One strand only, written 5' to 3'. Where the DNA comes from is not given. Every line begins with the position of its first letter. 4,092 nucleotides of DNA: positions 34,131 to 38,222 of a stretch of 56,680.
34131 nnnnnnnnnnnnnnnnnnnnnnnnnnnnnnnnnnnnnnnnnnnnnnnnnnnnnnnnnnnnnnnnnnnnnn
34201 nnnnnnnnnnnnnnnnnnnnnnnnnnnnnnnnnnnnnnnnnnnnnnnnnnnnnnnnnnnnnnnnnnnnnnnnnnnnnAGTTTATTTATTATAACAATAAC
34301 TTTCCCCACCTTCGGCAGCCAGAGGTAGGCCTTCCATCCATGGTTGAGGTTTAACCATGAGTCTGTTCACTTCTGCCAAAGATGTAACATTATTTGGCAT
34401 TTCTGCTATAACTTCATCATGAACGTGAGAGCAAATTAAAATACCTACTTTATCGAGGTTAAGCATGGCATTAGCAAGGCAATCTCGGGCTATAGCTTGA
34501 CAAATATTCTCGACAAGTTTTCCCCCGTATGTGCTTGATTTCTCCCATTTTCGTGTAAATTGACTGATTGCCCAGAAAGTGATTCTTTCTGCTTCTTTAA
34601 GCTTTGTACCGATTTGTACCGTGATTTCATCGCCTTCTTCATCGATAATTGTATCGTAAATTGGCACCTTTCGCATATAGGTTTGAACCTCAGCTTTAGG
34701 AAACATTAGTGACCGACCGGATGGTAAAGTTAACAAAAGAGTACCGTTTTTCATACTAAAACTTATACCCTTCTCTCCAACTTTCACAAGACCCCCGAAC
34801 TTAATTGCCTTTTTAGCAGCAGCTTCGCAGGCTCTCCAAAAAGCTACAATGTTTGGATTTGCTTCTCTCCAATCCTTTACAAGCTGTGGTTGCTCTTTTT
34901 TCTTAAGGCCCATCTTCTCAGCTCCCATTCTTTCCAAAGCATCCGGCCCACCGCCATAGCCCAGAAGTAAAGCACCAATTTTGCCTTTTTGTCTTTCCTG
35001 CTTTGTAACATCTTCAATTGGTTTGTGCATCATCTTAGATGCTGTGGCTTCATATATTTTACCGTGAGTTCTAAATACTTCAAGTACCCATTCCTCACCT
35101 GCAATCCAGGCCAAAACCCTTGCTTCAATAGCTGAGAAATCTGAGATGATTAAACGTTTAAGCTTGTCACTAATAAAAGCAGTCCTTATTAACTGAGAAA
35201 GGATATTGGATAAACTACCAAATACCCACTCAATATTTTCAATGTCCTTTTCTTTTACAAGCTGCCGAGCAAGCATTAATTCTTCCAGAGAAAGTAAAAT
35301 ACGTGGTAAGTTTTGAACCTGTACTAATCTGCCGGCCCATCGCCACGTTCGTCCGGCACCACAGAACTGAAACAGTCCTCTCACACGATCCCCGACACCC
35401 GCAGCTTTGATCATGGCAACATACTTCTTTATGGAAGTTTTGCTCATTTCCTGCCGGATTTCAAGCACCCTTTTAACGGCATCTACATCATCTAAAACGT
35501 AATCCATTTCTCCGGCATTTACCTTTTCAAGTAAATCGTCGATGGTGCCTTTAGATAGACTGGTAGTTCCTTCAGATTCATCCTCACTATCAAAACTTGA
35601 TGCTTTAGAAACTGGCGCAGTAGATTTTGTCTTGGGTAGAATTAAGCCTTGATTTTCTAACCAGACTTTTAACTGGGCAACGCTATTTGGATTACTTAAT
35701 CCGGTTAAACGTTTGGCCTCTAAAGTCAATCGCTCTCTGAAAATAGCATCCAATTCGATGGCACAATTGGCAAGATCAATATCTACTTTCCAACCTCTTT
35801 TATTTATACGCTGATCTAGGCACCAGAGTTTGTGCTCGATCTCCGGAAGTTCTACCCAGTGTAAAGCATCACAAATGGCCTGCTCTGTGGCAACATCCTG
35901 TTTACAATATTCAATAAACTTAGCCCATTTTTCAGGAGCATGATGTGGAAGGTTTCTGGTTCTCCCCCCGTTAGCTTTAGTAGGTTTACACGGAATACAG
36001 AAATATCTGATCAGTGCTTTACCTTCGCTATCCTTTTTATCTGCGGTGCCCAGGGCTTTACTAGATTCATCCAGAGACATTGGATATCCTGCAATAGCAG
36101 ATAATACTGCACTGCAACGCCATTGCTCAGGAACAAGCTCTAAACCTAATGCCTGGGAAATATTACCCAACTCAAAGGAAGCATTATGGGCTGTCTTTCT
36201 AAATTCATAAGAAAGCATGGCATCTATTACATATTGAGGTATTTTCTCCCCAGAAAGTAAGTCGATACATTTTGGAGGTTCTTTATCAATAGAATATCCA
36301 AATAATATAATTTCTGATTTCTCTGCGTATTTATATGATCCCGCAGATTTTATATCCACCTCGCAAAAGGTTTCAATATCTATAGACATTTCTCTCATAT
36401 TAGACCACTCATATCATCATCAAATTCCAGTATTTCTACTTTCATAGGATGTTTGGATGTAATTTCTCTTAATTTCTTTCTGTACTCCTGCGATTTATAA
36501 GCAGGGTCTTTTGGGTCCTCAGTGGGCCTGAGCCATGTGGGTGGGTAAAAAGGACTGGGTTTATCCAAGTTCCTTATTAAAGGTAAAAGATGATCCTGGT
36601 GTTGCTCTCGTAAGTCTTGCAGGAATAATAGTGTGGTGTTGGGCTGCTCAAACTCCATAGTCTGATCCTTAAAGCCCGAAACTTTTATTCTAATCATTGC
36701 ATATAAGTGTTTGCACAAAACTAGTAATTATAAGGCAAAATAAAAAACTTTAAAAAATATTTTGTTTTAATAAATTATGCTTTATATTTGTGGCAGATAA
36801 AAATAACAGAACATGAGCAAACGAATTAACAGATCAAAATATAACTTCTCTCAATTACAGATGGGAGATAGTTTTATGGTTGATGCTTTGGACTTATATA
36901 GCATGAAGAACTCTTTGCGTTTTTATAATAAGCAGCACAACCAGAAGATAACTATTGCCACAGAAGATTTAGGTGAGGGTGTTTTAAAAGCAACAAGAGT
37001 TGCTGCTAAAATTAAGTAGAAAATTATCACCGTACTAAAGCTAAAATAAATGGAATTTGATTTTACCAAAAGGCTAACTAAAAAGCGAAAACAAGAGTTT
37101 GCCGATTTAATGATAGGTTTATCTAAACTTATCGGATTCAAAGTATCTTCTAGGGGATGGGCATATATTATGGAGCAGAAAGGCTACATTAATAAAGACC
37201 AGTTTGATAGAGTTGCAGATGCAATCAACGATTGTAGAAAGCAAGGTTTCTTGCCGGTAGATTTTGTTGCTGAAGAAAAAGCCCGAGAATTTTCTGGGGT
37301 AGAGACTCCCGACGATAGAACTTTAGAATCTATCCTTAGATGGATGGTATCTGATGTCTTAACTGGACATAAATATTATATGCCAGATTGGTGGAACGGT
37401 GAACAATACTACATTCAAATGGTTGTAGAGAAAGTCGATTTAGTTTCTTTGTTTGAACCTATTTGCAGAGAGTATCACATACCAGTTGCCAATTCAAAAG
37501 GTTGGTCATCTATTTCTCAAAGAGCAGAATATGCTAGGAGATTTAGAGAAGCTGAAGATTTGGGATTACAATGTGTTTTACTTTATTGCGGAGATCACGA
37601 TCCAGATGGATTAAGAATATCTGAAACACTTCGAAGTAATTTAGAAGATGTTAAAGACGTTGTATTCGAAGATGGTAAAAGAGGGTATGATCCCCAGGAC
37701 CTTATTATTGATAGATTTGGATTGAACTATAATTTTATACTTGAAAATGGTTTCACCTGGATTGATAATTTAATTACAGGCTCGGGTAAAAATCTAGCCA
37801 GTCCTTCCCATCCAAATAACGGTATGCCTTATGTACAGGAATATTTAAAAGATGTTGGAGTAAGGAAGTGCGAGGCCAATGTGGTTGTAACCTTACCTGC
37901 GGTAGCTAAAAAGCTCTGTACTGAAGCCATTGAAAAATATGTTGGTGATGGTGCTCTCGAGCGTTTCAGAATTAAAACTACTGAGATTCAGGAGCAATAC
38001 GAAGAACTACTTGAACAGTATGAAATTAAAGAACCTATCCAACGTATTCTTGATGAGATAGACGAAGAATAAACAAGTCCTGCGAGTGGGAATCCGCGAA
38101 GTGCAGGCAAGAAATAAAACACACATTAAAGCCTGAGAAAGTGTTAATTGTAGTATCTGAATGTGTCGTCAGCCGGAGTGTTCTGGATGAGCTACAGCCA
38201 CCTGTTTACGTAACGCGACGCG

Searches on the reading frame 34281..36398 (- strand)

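Call 11: search_protein_families(library=phrogs, proteins=[window:34281-36398:-], max_evalue=0.00001)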
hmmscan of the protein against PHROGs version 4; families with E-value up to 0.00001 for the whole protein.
window:34281-36398:- (705 aa): 4 families
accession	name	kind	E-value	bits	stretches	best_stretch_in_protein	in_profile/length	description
phrog_17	-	DNA, RNA and nucleotide metabolism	2.4e-132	444.4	1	1-704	670-1231/1445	DNA polymerase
phrog_10285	-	DNA, RNA and nucleotide metabolism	2.6e-87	293.9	1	361-705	1-320/321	DNA polymerase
phrog_7766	-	DNA, RNA and nucleotide metabolism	1.1e-52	179.2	1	496-705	1-185/186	DNA polymerase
phrog_2573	-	DNA, RNA and nucleotide metabolism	6.7e-09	36.4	1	404-530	5-143/336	DNA polymerase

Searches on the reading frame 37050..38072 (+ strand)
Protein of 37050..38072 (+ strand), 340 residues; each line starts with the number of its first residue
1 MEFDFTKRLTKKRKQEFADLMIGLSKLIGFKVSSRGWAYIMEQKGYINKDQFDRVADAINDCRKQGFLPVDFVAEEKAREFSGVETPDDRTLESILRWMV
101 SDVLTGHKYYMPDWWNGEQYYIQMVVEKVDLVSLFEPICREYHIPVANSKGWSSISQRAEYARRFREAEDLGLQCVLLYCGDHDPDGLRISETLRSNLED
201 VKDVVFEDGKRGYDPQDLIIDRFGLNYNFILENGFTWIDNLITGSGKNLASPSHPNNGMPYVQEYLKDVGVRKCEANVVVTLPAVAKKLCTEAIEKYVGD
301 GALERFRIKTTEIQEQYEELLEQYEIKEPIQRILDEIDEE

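Call 23: search_protein_families(library=pfam, proteins=[window:37050-38072:+], max_evalue=0.001)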
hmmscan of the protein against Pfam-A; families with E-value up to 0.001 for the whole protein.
window:37050-38072:+ (340 aa): 0 families

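Call 42: search_protein_families(library=phrogs, proteins=[window:37050-38072:+], max_evalue=0.0001)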
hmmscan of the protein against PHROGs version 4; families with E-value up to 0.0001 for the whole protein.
window:37050-38072:+ (340 aa): 1 family
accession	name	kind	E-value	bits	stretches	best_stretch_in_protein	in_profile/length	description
phrog_6247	-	DNA, RNA and nucleotide metabolism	1.4e-79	268.5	1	12-330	16-298/303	DNA topoisomerase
